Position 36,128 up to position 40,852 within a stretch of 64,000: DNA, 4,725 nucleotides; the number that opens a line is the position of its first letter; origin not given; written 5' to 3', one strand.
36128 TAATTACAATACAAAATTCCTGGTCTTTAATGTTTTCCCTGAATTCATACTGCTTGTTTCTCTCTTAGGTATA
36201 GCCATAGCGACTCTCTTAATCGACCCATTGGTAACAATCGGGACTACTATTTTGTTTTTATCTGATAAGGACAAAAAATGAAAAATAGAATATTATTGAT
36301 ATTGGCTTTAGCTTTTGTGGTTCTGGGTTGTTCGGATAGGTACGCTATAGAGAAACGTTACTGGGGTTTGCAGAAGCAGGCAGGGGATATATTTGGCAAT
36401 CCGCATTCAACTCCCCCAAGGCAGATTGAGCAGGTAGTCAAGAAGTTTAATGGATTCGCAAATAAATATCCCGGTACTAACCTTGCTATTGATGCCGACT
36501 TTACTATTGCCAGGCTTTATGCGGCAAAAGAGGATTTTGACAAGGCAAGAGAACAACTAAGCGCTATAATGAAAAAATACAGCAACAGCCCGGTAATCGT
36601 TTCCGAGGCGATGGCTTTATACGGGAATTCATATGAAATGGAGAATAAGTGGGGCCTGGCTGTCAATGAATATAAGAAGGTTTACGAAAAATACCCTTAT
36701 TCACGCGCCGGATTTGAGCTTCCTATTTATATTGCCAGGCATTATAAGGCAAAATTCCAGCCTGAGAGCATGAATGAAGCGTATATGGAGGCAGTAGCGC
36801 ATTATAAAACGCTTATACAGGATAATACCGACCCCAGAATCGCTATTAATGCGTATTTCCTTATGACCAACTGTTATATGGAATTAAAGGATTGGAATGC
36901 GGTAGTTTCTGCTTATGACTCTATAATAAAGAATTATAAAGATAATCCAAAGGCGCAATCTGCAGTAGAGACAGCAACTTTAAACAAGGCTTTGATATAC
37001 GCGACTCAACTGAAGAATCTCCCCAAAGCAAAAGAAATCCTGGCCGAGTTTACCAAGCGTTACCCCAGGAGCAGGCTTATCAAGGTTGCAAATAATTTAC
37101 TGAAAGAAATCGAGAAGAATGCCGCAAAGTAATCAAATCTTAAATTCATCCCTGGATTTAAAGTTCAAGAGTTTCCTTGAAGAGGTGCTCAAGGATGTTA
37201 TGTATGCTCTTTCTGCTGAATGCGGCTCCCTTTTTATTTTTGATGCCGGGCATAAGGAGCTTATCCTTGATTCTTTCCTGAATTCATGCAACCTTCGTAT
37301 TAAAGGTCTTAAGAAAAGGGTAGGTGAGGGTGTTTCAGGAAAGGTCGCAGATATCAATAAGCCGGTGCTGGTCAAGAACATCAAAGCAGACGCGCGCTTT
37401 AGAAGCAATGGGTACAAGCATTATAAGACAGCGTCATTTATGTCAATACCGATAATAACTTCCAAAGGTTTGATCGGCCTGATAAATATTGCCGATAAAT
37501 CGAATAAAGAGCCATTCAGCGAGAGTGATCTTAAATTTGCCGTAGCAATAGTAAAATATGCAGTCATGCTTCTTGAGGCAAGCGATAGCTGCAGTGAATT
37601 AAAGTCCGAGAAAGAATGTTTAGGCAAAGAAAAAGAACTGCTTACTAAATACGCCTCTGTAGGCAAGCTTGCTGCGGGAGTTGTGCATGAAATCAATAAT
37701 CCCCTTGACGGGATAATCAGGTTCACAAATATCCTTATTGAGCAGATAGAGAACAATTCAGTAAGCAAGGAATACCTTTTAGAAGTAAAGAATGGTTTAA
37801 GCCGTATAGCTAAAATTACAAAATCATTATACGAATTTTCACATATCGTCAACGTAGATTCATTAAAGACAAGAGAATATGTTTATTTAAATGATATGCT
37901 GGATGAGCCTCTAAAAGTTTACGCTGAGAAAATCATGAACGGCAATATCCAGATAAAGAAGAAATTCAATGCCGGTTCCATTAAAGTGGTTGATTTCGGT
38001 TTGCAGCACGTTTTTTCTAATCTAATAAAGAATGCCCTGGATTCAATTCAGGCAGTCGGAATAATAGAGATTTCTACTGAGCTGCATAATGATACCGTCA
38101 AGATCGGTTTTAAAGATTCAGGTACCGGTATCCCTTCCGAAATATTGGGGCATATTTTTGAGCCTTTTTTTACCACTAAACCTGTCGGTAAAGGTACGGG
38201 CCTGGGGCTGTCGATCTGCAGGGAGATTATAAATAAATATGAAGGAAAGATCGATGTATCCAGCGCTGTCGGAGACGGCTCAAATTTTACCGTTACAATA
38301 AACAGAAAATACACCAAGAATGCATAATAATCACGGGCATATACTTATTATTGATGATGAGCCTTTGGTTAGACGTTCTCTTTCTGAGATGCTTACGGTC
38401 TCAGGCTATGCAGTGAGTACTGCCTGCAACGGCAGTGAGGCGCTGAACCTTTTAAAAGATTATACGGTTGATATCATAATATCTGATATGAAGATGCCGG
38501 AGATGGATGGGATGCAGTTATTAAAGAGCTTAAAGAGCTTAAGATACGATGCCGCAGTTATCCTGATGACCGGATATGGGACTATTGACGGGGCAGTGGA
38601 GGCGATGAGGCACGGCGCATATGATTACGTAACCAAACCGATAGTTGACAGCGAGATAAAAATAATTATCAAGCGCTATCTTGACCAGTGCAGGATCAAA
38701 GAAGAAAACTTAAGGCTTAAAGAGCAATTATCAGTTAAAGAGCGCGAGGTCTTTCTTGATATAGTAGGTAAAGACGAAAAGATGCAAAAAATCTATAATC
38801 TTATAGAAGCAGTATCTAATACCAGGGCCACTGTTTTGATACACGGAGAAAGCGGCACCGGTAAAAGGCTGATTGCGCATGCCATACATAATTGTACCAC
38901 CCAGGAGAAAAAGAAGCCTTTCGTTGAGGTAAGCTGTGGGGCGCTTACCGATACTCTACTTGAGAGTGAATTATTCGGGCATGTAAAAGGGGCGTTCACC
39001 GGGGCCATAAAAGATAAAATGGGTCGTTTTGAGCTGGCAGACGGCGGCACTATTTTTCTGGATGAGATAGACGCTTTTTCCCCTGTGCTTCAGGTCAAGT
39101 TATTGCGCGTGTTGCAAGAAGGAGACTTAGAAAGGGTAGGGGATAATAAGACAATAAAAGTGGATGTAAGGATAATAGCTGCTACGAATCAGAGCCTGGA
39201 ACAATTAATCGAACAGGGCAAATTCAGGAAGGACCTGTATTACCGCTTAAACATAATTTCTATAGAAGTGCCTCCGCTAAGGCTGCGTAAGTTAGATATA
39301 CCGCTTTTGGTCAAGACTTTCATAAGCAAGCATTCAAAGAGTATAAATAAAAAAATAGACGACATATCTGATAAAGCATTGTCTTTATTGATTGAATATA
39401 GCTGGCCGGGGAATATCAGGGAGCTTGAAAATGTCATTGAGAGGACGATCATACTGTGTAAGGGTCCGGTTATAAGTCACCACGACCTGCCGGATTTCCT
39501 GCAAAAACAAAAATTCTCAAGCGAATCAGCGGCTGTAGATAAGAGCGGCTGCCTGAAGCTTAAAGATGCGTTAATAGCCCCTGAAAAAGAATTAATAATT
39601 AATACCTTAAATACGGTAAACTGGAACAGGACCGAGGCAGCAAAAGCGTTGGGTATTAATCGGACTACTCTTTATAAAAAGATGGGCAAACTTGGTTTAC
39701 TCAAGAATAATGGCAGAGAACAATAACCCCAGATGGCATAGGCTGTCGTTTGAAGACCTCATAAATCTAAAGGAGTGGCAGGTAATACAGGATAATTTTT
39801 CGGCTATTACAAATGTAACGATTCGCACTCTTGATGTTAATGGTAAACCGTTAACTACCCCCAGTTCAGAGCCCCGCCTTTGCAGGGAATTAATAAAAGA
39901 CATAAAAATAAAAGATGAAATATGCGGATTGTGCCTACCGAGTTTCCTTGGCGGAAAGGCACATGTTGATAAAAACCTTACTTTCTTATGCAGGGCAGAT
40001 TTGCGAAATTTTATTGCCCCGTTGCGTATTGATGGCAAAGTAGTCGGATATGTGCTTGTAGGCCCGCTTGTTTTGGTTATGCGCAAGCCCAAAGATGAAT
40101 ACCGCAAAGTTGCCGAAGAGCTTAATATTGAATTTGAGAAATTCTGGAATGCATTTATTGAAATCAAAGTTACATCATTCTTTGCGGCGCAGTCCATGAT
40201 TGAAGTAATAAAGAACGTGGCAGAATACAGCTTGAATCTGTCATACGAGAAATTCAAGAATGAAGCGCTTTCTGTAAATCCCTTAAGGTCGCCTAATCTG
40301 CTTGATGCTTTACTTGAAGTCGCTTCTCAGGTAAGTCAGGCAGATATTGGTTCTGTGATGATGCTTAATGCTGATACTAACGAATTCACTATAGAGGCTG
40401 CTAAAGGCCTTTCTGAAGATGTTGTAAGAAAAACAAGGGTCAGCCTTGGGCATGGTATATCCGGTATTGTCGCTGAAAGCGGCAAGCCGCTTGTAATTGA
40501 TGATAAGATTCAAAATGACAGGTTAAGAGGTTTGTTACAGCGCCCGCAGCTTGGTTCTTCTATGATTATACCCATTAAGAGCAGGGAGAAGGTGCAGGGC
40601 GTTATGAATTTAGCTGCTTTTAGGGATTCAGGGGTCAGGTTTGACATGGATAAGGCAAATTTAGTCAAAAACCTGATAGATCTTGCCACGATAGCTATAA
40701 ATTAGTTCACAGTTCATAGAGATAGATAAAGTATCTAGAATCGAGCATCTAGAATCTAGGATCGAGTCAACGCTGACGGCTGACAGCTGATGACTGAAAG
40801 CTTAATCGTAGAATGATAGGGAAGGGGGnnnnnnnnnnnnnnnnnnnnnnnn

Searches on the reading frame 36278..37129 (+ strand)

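Call 37: search_protein_families(library=pfam, proteins=[window:36278-37129:+], max_evalue=0.00001)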
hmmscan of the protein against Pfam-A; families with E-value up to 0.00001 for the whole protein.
window:36278-37129:+ (284 aa): 4 families
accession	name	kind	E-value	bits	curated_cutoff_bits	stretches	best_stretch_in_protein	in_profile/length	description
PF13174.12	TPR_6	-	3.6e-14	52.8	26.3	0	72-104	1-33/33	Tetratricopeptide repeat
PF13428.12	TPR_14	-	2.3e-11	43.6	23.5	0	76-107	6-37/44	Tetratricopeptide repeat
PF14559.12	TPR_19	-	1.4e-09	38.6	25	0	167-229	5-64/68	Tetratricopeptide repeat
PF09976.15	TPR_21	-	2.1e-06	28.1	25.5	0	32-104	36-109/193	Tetratricopeptide repeat-like domain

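Call 62: search_protein_families(library=ncbifam, proteins=[window:36278-37129:+], max_evalue=1e-8)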
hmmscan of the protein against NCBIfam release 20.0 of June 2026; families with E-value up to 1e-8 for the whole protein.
window:36278-37129:+ (284 aa): 2 families
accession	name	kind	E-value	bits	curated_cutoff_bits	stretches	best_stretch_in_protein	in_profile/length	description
TIGR02795.1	tol_pal_ybgF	equivalog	3.6e-22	79.2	90.1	2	54-144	22-111/119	tol-pal system protein YbgF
TIGR03302.1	OM_YfiO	subfamily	1.4e-11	44.4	81.4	0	165-283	45-166/239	outer membrane protein assembly factor BamD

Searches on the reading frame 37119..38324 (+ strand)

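Call 37: search_protein_families(library=pfam, proteins=[window:37119-38324:+], max_evalue=0.00001)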
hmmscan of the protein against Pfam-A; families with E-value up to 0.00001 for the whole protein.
window:37119-38324:+ (402 aa): 5 families
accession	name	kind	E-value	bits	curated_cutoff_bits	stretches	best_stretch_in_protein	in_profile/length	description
PF02518.31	HATPase_c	-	4.7e-24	85.4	26.4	1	294-395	5-108/111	Histidine kinase-, DNA gyrase B-, and HSP90-like ATPase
PF13185.12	GAF_2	-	8.9e-12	45.8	28.6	1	18-152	6-135/136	GAF domain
PF01590.32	GAF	-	1.6e-10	42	22.4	1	19-146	5-127/133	GAF domain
PF00512.31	HisKA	-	4e-08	33.6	26.9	1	182-243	3-63/66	His Kinase A (phospho-acceptor) domain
PF14501.12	HATPase_c_5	-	4.8e-08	33.3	22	1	294-382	5-90/102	GHKL domain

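Call 62: search_protein_families(library=ncbifam, proteins=[window:37119-38324:+], max_evalue=1e-8)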
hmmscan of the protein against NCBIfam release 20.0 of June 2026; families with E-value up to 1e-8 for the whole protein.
window:37119-38324:+ (402 aa): 73 families (the best 25 are shown)
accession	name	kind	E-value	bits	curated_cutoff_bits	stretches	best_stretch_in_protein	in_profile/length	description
NF008468.0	PRK11360.1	equivalog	2.2e-47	161.7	646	1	177-400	392-612/616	two-component system sensor histidine kinase AtoS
NF038348.1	T2SS_HK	subfamily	1.2e-40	139.5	450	1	222-394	403-571/574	histidine kinase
NF007688.0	PRK10364.1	equivalog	1.9e-36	125.8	479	1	166-398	225-453/460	two-component system sensor histidine kinase ZraS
NF010411.0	PRK13837.1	equivalog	8.5e-35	120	647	1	17-394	295-673/828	two-component system VirA-like sensor kinase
NF052574.1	HisKinEspCMyxo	equivalog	6.7e-34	117.1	1200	1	178-393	414-634/785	serine histidine kinase EspC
NF046020.1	HisKinCckABruc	equivalog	2.1e-33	115.2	1000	1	176-399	475-710/868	cell cycle histidine kinase CckA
NF053867.1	SprKinKinDBac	equivalog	9.9e-33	113.3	775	1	172-394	277-495/500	sporulation kinase KinD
NF046044.1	PnpS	equivalog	1.7e-30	106.3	400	1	186-394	175-389/390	two-component system histidine kinase PnpS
NF052573.1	HisKinEspAMyxo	equivalog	1.8e-30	105.7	1400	1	170-395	373-610/755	serine histidine kinase EspA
TIGR02966.1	phoR_proteo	equivalog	2.7e-29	102.3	334.2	1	186-394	119-333/333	phosphate regulon sensor histidine kinase PhoR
NF047497.1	HK_LIC_12097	equivalog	2.9e-29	101.9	500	1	170-385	139-356/367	LIC_12097 family sensor histidine kinase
NF008312.0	PRK11100.1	equivalog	2.7e-28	99.1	356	1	168-397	243-475/477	two-component system sensor histidine kinase CreC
NF033092.0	HK_WalK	equivalog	2e-27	96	725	1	185-394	376-592/594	cell wall metabolism sensor histidine kinase WalK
NF046026.1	HisKinCckACaul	equivalog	1.3e-26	93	1000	1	176-394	297-530/678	cell cycle histidine kinase CckA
NF047794.1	HisKinPtgB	equivalog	1.2e-24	86.5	1000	1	176-385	437-644/656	two-component system sensor histidine kinase PgtB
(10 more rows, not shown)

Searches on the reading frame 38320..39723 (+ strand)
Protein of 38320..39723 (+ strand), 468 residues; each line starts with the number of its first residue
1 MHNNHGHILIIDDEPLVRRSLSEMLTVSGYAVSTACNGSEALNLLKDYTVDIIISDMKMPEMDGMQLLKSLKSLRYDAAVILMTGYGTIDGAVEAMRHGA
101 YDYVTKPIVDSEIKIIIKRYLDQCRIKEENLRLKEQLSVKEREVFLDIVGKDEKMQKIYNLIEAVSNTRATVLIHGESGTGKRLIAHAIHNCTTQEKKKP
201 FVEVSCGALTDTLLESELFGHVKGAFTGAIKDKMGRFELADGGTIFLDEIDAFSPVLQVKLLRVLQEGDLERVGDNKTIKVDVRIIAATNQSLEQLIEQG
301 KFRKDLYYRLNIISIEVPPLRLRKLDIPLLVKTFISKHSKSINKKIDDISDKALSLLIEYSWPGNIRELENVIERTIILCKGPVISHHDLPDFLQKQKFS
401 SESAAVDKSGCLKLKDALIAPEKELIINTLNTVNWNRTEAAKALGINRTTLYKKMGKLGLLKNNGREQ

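Call 37: search_protein_families(library=pfam, proteins=[window:38320-39723:+], max_evalue=0.00001)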
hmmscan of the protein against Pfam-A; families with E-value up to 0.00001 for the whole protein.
window:38320-39723:+ (468 aa): 7 families
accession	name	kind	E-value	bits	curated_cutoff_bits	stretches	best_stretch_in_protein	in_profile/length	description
PF00158.32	Sigma54_activat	-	2.6e-69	232.7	20.2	1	148-316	1-168/168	Sigma-54 interaction domain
PF00072.30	Response_reg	-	7.6e-31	107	30.2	1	8-117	1-110/111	Response regulator receiver domain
PF25601.1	AAA_lid_14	-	1.6e-26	92.4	27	1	321-403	1-83/87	AAA+ ATPase lid domain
PF14532.12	Sigma54_activ_2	-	9.6e-21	74.9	25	1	149-320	1-138/138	Sigma-54 interaction domain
PF02954.25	HTH_8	-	2.5e-14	53.2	22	1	422-457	6-41/42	Bacterial regulatory protein, Fis family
PF00004.35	AAA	-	5.6e-09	37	21.2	1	172-297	1-115/131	ATPase family associated with various cellular activities (AAA)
PF07728.20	AAA_5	-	2.4e-08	34.5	22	1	172-291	2-123/139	AAA domain (dynein-related subfamily)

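Call 62: search_protein_families(library=ncbifam, proteins=[window:38320-39723:+], max_evalue=1e-8)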
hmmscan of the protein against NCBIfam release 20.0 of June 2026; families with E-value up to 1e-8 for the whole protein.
window:38320-39723:+ (468 aa): 97 families (the best 25 are shown)
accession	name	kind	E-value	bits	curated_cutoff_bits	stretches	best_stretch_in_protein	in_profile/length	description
NF008469.0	PRK11361.1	equivalog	3.5e-143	477.7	714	1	7-458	6-454/461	acetoacetate metabolism transcriptional regulator AtoC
TIGR01818.1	ntrC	equivalog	9.2e-123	410.4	558.6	1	8-457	1-462/463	nitrogen regulation protein NR(I)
NF007689.0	PRK10365.1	equivalog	5.1e-122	407.8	760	1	3-456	3-440/441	sigma-54-dependent response regulator transcription factor ZraR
TIGR02915.1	PEP_resp_reg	equivalog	8.6e-117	390.7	502.6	1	8-460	1-444/445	PEP-CTERM-box response regulator transcription factor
TIGR01817.1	nifA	equivalog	1.4e-109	367.3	528.85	1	121-409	170-456/534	nif-specific transcriptional activator NifA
NF041552.1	TF_PrdR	equivalog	1.4e-109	367.1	795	1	131-457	252-575/577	sigma-54 dependent transcriptional regulator PrdR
NF011695.0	PRK15115.1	equivalog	2.2e-107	359.6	763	1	3-461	4-439/445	two-component system response regulator GlrR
NF041946.1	LuxO_transreg_Vib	equivalog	2.1e-106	356.5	800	1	25-456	16-458/463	quorum-sensing sigma-54 dependent transcriptional regulator LuxO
NF008176.1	PRK10923.1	equivalog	4.4e-103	345.4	620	1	5-460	3-468/469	nitrogen regulation protein NR(I)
NF051870.1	NAssimRespRegNtrX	equivalog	1.8e-102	343.6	600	1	7-460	3-452/452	nitrogen assimilation response regulator NtrX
NF003451.0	PRK05022.1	equivalog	4.9e-97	325.8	476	1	124-460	168-510/512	nitric oxide reductase transcriptional regulator NorR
NF011958.0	PRK15429.1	equivalog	5.3e-95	319.5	830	1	125-463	359-689/692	formate hydrogenlyase transcriptional activator FlhA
NF050807.1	TransRegFlbDCaul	equivalog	5.1e-93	312.4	750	1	147-456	119-436/454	sigma-54-dependent transcriptional regulator FlbD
NF038308.1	RNA_repair_RtcR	equivalog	9e-93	311.9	650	1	89-452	123-505/530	RNA repair transcriptional activator RtcR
NF049963.1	RespRegFlgRCampy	domain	5.2e-92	308.9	750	1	8-457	3-426/429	fla regulon two-component system response regulator FlgR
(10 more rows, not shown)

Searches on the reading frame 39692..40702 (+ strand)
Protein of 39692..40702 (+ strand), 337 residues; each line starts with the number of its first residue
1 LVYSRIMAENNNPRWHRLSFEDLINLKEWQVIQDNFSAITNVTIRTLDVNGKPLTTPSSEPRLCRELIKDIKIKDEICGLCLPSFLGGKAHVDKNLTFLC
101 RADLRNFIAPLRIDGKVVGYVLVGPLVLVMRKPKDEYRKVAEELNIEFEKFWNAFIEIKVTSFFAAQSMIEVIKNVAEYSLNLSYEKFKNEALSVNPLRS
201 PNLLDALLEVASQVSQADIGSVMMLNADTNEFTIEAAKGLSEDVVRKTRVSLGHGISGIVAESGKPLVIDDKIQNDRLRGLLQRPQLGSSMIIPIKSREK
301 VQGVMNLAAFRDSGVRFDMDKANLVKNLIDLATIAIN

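Call 37: search_protein_families(library=pfam, proteins=[window:39692-40702:+], max_evalue=0.00001)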
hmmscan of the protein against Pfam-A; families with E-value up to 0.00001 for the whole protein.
window:39692-40702:+ (337 aa): 4 families
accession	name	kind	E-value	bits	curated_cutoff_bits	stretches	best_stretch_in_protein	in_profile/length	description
PF10114.15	PocR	-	1.7e-26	93.3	23.9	1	22-185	1-162/162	Sensory domain found in PocR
PF13185.12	GAF_2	-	1.3e-17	64.7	28.6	1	203-336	7-135/136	GAF domain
PF01590.32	GAF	-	2.7e-14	54.3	22.4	1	203-336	5-133/133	GAF domain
PF13492.12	GAF_3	-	1e-07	32.9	27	1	203-336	5-127/129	GAF domain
